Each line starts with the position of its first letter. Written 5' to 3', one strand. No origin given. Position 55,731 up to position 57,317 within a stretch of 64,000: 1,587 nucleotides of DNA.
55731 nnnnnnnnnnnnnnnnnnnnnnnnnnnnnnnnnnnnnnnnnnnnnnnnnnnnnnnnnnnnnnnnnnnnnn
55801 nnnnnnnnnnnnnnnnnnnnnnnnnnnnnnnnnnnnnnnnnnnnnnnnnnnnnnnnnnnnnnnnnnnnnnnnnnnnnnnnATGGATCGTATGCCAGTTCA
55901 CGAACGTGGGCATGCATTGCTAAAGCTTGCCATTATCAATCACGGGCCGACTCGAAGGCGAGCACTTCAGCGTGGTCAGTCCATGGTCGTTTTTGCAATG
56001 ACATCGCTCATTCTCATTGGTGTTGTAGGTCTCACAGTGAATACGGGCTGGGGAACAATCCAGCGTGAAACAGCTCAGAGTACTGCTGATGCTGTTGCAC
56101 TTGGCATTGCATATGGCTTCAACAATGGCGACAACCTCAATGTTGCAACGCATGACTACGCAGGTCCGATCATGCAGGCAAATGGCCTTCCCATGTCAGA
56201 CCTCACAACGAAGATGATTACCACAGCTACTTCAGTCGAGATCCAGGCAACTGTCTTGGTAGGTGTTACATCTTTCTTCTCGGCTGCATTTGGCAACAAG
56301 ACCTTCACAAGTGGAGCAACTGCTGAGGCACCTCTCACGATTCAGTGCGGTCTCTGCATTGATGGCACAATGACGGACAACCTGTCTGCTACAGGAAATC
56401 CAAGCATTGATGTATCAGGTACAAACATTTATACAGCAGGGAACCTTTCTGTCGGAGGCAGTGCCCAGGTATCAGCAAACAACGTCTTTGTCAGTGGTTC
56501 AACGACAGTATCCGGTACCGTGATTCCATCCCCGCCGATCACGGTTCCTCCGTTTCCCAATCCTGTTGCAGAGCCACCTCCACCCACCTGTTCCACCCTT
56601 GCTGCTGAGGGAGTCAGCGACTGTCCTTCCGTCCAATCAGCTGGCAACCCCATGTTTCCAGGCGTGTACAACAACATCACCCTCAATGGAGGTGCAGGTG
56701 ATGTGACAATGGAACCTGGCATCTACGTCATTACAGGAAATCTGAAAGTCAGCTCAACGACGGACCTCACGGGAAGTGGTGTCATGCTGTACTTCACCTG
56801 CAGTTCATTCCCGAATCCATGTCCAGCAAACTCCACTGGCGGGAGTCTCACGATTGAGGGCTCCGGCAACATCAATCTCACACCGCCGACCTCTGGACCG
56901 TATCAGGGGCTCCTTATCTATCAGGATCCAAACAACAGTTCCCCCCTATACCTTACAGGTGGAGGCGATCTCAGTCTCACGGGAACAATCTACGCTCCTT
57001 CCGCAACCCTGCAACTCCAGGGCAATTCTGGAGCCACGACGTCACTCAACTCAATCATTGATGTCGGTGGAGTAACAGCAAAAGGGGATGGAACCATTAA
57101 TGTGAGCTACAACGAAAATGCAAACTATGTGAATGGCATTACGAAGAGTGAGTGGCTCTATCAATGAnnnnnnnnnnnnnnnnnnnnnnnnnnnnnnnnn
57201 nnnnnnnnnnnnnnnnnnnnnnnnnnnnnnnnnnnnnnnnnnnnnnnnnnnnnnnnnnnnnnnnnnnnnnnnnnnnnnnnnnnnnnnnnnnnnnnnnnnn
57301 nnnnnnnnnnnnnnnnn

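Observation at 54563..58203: Pseudopilin trio plus sortase-substrate-like surface protein inserted into the conserved secY-adk-map / rpmJ-rpsM ribosomal block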

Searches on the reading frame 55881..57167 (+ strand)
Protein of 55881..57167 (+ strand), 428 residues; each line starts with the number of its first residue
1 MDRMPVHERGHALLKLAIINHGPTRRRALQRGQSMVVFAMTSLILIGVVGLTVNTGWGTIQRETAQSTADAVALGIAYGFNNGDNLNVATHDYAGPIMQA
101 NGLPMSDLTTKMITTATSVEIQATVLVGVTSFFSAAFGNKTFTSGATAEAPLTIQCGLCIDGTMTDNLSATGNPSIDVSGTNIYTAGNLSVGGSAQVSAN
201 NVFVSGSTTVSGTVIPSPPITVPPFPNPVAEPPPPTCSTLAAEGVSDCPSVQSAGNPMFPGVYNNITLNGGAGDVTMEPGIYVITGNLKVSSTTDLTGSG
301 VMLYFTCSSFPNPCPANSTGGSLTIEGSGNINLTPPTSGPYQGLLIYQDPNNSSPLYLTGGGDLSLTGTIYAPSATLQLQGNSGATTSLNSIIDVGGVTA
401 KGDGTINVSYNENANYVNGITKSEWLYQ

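Call 3: search_protein_families(library=pfam, proteins=[window:55881-57167:+], max_evalue=0.1)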
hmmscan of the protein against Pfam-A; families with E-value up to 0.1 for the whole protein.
window:55881-57167:+ (428 aa): 2 families
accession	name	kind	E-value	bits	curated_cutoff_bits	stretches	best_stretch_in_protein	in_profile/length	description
PF23981.1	DUF7305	-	1.4e-07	32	27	1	263-386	60-160/185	Domain of unknown function (DUF7305)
PF13400.11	Tad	-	3.2e-05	24.6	22.3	1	32-74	1-42/47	Putative Flp pilus-assembly TadE/G-like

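Call 4: search_protein_families(library=ncbifam, proteins=[window:55881-57167:+], max_evalue=0.1)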
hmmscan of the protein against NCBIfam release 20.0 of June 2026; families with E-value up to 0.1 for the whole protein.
window:55881-57167:+ (428 aa): 1 family
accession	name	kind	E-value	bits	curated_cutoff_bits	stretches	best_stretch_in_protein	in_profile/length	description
TIGR03816.1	tadE_like_DECH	hypoth_equivalog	0.00055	20.1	50.95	1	30-127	1-95/109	Rv3654c family TadE-like protein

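Call 8: find_encoding_contigs(protein=window:55881-57167:+, flank=10000, max_places=6)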
Protein window:55881-57167:+ (428 aa): no gene with exactly this product is on record in the collection.

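Call 9: find_homologous_proteins(query=window:55881-57167:+)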
Query window:55881-57167:+ (428 aa): 108 proteins with E <= 0.001 among 8000 candidates.
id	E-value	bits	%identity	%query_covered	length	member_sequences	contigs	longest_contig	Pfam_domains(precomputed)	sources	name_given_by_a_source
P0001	4.8e-257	871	94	99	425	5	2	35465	PF23981.2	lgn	-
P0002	6.5e-205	699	77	100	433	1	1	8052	PF23981.2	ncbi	-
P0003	2.8e-51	193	35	91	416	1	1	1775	PF13400.12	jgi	jgi:Flp pilus assembly protein TadG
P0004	1.7e-47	180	35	90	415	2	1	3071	PF13400.12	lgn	-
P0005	2.8e-43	166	34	93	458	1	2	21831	PF13400.12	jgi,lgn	-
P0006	5.1e-41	159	34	90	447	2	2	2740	PF13400.12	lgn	-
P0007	5.5e-41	159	31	94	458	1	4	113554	PF13400.12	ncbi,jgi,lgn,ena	-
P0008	2.4e-40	157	31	92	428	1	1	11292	PF13400.12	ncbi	-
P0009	4.7e-37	146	38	52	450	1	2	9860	PF13400.12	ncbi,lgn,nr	ncbi:MAG: pilus assembly protein TadG-related protein [Chloroflexota bacterium]|nr:pilus assembly pr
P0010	6.2e-29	119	28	90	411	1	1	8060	PF13400.12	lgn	-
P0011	3.8e-26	110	31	94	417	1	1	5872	PF23981.2,PF13400.12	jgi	jgi:Flp pilus assembly protein TadG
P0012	9.5e-26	109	30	91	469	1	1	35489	PF13400.12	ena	-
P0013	1.2e-25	108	33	87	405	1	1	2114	PF13400.12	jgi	jgi:hypothetical protein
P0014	8.0e-25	106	30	84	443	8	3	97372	PF13400.12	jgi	-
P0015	5.0e-24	103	33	71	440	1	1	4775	PF13400.12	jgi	-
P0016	1.8e-22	98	30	89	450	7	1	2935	PF13400.12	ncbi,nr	ncbi:MAG: Tad domain-containing protein [Acidimicrobiia bacterium]|nr:Tad domain-containing protein 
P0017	2.1e-22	98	27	95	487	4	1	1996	PF13400.12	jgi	-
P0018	1.1e-21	95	33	61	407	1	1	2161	PF13400.12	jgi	jgi:hypothetical protein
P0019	1.9e-21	94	29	88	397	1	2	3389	PF13400.12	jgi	jgi:Flp pilus assembly protein TadG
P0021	2.4e-21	94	31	92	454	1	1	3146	PF13400.12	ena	-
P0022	2.7e-21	94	35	47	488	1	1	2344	PF13400.12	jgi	-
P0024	1.9e-20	91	30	92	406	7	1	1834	PF13400.12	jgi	jgi:hypothetical protein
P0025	6.0e-20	90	28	9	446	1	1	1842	PF23981.2,PF13400.12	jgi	jgi:Flp pilus assembly protein TadG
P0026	6.5e-20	89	26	90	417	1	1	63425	PF23981.2,PF13400.12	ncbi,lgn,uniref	ncbi:pilus assembly protein TadG-related protein [Tautonia sp. JC769]|uniref:pilus assembly protein 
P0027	6.8e-20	89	36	47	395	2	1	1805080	PF13400.12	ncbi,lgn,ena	-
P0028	9.8e-20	89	29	65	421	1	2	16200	PF13400.12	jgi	jgi:hypothetical protein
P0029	2.4e-19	88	29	86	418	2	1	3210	PF13400.12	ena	-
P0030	1.8e-18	85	27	86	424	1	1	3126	PF07811.18,PF13400.12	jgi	jgi:Putative Flp pilus-assembly TadE/G-like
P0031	2.7e-18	84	29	91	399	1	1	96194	PF13400.12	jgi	-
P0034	5.3e-18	83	30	62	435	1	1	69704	PF23981.2,PF13400.12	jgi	jgi:hypothetical protein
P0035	1.3e-17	82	30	86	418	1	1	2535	PF13400.12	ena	-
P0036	2.6e-17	81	30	86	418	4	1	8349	PF13400.12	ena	-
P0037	5.2e-17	80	34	65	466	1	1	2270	PF13400.12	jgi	jgi:Flp pilus assembly protein TadG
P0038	1.1e-16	79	32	63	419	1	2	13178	PF13400.12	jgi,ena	jgi:Flp pilus assembly protein TadG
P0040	1.4e-16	78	28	62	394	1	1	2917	PF23981.2,PF13400.12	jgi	jgi:Flp pilus assembly protein TadG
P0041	1.8e-16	78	32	56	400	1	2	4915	PF13400.12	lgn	-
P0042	6.8e-16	76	27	91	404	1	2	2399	PF13400.12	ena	-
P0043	4.1e-15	74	25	67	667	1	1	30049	PF07811.18,PF13400.12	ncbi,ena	-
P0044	7.1e-15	73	34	37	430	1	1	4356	PF09977.15,PF13400.12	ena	-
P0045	7.8e-15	73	30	56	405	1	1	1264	PF13400.12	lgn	-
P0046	8.7e-15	73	29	88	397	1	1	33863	PF13400.12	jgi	jgi:Flp pilus assembly protein TadG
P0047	3.1e-14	71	33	56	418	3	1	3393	PF13400.12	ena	-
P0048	6.5e-14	70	31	81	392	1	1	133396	PF13400.12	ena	-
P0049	1.1e-13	69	29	83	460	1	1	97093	PF13400.12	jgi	jgi:Flp pilus assembly protein TadG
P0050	1.4e-13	69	27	83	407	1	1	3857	PF13400.12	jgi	jgi:Flp pilus assembly protein TadG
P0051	1.8e-13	68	36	41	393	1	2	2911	PF13400.12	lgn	-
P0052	3.7e-13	67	31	61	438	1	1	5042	PF23981.2,PF13400.12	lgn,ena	-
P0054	4.8e-13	67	29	76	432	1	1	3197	PF13400.12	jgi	jgi:hypothetical protein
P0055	1.0e-12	66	27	82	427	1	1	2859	PF13400.12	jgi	jgi:hypothetical protein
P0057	1.8e-12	65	34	41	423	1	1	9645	PF13400.12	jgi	jgi:hypothetical protein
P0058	1.9e-12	65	29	56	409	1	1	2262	PF13400.12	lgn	-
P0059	2.0e-12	65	31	59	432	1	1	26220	PF13400.12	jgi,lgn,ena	-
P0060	2.2e-12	65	26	88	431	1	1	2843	PF13400.12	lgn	-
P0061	3.2e-12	64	35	45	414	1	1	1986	PF23981.2,PF13400.12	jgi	jgi:hypothetical protein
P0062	4.5e-12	64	28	96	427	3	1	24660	PF13400.12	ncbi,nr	ncbi:MAG TPA: pilus assembly protein TadG-related protein [Candidatus Binataceae bacterium]|nr:pilus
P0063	7.9e-12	63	26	91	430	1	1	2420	PF13400.12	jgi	jgi:hypothetical protein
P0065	1.4e-11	62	28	59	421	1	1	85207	PF23981.2,PF13400.12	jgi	jgi:hypothetical protein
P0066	1.6e-11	62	30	59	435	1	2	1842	PF13400.12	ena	-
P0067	2.5e-11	61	27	84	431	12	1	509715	PF13400.12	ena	-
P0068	2.6e-11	61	28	83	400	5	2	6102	PF09977.15,PF13400.12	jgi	jgi:hypothetical protein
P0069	4.9e-11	60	28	77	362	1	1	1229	PF13400.12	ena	-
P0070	5.1e-11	60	36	31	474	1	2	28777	PF23981.2,PF13400.12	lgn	-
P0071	5.5e-11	60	27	83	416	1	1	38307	PF13400.12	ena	-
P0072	9.9e-11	59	32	63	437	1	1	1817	PF13400.12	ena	-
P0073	1.9e-10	58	26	89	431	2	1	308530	PF13400.12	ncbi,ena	-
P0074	6.5e-10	56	27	84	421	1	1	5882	PF23981.2,PF13400.12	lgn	-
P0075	6.9e-10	56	42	29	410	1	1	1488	PF13400.12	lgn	-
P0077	1.2e-9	56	26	90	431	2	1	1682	PF13400.12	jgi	-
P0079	1.6e-9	55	33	51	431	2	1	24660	PF13400.12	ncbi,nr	ncbi:MAG TPA: pilus assembly protein TadG-related protein [Candidatus Binataceae bacterium]|nr:pilus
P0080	2.2e-9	55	27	89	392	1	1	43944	PF13400.12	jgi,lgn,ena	-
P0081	3.7e-9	54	32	38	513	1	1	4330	PF13400.12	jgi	jgi:hypothetical protein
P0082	4.2e-9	54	27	82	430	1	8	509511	PF13400.12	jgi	jgi:hypothetical protein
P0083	6.0e-9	53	30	63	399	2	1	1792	PF09977.15,PF13400.12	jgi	-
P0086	3.3e-8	51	34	33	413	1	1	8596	PF13400.12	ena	-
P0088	1.0e-7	49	27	84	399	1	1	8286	PF13400.12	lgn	-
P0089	1.2e-7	49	25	84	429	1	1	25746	PF13400.12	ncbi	-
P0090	1.5e-7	49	29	84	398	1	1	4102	PF13400.12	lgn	-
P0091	2.7e-7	48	29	56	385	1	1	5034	PF13400.12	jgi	jgi:hypothetical protein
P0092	5.2e-7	47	29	67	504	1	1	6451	PF13400.12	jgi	jgi:hypothetical protein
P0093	6.2e-7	47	29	45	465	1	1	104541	PF13400.12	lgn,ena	-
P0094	8.9e-7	46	27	85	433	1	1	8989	PF13400.12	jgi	jgi:Flp pilus assembly protein TadG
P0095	8.6e-6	43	24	88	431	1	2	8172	PF13400.12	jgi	jgi:hypothetical protein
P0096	9.1e-6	43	27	22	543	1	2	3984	PF13400.12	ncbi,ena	-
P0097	9.8e-6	43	25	82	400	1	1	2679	PF13400.12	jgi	jgi:Putative Flp pilus-assembly TadE/G-like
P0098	9.8e-6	43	31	34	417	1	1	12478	PF13400.12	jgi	jgi:Flp pilus assembly protein TadG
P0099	1.2e-5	42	34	27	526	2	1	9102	PF13400.12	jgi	-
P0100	1.3e-5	42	26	89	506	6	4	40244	PF09977.15,PF13400.12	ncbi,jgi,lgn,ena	ncbi:MAG: pilus assembly protein TadG-related protein [Candidatus Binataceae bacterium]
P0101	2.0e-5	42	26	92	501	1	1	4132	PF13400.12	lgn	-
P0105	2.6e-4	38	33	46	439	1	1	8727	PF13400.12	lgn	-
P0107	6.9e-4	37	30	47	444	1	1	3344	PF13400.12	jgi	jgi:Flp pilus assembly protein TadG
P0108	9.0e-4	36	28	91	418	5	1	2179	PF13400.12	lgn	-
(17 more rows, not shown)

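Call 10: find_encoding_contigs(protein=P0001, flank=10000, max_places=3)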
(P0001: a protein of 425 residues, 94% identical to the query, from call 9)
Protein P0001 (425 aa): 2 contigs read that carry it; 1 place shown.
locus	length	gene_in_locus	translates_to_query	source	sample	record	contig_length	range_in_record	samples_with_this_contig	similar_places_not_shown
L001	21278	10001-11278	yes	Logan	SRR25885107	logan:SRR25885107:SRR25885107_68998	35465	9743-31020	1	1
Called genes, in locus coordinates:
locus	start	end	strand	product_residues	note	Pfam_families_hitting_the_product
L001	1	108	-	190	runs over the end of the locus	-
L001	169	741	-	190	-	PF07638:Sigma70_ECF (weak), PF04542:Sigma70_r2, PF08281:Sigma70_r4_2, PF04545:Sigma70_r4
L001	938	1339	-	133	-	-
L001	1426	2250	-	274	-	PF00230:MIP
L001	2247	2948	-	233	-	PF00535:Glycos_transf_2, PF10111:Glyco_tranf_2_2 (weak), PF13641:Glyco_tranf_2_3 (faint)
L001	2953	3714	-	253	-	PF03808:Glyco_tran_WecG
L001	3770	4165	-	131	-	PF00380:Ribosomal_S9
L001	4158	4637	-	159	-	PF00572:Ribosomal_L13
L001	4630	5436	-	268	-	PF01416:PseudoU_synth_1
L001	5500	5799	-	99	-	PF01196:Ribosomal_L17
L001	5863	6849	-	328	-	PF01193:RNA_pol_L, PF01000:RNA_pol_A_bac, PF03118:RNA_pol_A_CTD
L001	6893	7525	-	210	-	PF00163:Ribosomal_S4, PF01479:S4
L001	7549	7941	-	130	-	PF00411:Ribosomal_S11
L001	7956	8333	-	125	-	PF00416:Ribosomal_S13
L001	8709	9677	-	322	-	-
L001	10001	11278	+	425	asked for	PF23981:DUF7305 (weak)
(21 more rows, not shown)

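Call 11: find_encoding_contigs(protein=P0002, flank=10000, max_places=3)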
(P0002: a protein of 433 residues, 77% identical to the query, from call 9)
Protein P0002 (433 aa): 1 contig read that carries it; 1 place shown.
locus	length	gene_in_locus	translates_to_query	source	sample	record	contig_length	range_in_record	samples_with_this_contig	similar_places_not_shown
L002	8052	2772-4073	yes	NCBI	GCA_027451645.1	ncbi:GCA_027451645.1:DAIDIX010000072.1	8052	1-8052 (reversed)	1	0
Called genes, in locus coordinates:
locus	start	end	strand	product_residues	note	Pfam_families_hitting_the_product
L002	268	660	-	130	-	PF00411:Ribosomal_S11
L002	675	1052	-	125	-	PF00416:Ribosomal_S13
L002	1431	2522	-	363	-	-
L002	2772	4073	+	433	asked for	PF23981:DUF7305 (faint)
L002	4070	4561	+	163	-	PF07811:TadE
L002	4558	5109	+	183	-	PF07811:TadE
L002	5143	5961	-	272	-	PF00557:Peptidase_M24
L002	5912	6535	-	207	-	PF00406:ADK, PF13207:AAA_17, PF13238:AAA_18, PF13671:AAA_33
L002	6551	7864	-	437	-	PF00344:SecY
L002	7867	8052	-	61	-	?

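Call 12: find_encoding_contigs(protein=P0007, flank=10000, max_places=3)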
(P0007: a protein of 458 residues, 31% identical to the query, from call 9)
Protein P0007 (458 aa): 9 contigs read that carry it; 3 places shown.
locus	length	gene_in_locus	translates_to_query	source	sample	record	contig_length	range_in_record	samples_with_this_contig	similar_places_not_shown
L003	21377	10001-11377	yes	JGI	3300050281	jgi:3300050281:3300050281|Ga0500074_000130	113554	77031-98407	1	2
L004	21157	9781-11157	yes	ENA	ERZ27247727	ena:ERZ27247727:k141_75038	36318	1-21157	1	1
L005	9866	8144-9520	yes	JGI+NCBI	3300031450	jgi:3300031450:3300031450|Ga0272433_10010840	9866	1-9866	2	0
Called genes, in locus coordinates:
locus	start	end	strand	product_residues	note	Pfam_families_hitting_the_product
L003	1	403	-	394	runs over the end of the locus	PF00009:GTP_EFTU, PF03144:GTP_EFTU_D2, PF03143:GTP_EFTU_D3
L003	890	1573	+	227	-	PF01478:Peptidase_A24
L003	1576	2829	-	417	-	PF00072:Response_reg, PF06564:CBP_BcsQ (weak), PF09140:MipZ (faint), PF10609:ParA (weak), PF13614:AAA_31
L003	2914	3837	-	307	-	PF00482:T2SSF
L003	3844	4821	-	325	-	PF00482:T2SSF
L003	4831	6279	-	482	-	PF00437:T2SSE, PF27713:UCP018868 (weak)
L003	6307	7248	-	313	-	PF16976:RcpC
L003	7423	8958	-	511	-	-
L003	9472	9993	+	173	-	PF07811:TadE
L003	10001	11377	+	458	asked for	PF13400:Tad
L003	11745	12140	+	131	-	-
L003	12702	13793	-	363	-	PF09594:GT87 (weak)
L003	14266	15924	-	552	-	-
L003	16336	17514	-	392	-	PF04188:Mannosyl_trans2 (weak)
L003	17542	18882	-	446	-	PF09594:GT87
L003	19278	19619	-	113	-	PF02643:DUF192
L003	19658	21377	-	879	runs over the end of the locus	PF01551:Peptidase_M23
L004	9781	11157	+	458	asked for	PF13400:Tad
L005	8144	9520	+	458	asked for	PF13400:Tad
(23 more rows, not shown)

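Call 51: search_protein_families(library=pfam, proteins=[L003:7423-8958:-], max_evalue=1)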
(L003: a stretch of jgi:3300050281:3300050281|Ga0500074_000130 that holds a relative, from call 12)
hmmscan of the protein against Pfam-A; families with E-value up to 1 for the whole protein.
L003:7423-8958:- (511 aa): 1 family
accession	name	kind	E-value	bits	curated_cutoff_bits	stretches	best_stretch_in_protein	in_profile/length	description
PF11992.13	TgpA_N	-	0.29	10.5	30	1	21-52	158-189/333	TgpA N-terminal domain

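Call 56: find_encoding_contigs(protein=P0005, flank=8000, max_places=2)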
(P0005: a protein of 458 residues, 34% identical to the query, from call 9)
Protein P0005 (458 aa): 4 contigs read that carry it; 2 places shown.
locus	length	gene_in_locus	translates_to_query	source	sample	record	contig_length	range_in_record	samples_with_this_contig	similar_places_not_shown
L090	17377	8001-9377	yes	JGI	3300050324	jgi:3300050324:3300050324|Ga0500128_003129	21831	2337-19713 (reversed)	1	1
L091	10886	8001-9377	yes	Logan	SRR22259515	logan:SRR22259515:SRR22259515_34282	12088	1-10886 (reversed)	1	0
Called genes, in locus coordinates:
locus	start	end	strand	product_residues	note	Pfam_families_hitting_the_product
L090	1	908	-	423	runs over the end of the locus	PF00072:Response_reg, PF06564:CBP_BcsQ (weak), PF09140:MipZ (faint), PF10609:ParA (weak), PF13614:AAA_31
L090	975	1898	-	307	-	PF00482:T2SSF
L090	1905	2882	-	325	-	PF00482:T2SSF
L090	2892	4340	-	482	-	PF00437:T2SSE, PF27713:UCP018868 (weak)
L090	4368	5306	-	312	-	PF16976:RcpC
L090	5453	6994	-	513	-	-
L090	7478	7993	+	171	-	PF07811:TadE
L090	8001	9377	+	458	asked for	PF13400:Tad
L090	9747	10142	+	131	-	-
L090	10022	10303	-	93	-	-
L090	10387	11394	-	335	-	PF09594:GT87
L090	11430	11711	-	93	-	-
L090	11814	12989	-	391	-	PF04188:Mannosyl_trans2 (weak)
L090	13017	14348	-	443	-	PF09594:GT87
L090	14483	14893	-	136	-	PF02643:DUF192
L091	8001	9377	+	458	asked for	PF13400:Tad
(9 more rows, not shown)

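Call 57: find_encoding_contigs(protein=P0008, flank=8000, max_places=2)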
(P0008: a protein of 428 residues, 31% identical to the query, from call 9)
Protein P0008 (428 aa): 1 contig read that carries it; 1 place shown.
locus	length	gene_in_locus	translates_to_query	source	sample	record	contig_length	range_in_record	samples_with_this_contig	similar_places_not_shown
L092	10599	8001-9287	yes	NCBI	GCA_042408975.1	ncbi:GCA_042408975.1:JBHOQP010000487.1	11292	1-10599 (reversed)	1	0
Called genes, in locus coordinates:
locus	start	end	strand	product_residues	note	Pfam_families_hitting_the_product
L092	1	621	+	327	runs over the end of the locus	PF00482:T2SSF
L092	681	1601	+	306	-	PF00482:T2SSF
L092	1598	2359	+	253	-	PF04140:ICMT (weak), PF04191:PEMT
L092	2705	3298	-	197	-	PF00072:Response_reg, PF08281:Sigma70_r4_2, PF00196:GerE, PF04545:Sigma70_r4 (weak)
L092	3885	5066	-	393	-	PF02463:SMC_N, PF13175:AAA_15 (weak), PF13304:AAA_21 (faint)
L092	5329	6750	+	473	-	PF00206:Lyase_1, PF10415:FumaraseC_C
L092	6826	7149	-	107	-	-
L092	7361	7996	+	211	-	PF07811:TadE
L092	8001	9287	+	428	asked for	PF13400:Tad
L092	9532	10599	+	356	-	?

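Call 68: search_solved_structures(query=window:55890-57167:+, max_evalue=1)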
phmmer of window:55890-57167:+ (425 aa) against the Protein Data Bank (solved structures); distinct sequences matched with E-value up to 1: 1.
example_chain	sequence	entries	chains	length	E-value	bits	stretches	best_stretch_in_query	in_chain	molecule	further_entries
3jcr_6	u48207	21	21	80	0.13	14.2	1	382-421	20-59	LSm6 | U6 snRNA-associated Sm-like protein LSm6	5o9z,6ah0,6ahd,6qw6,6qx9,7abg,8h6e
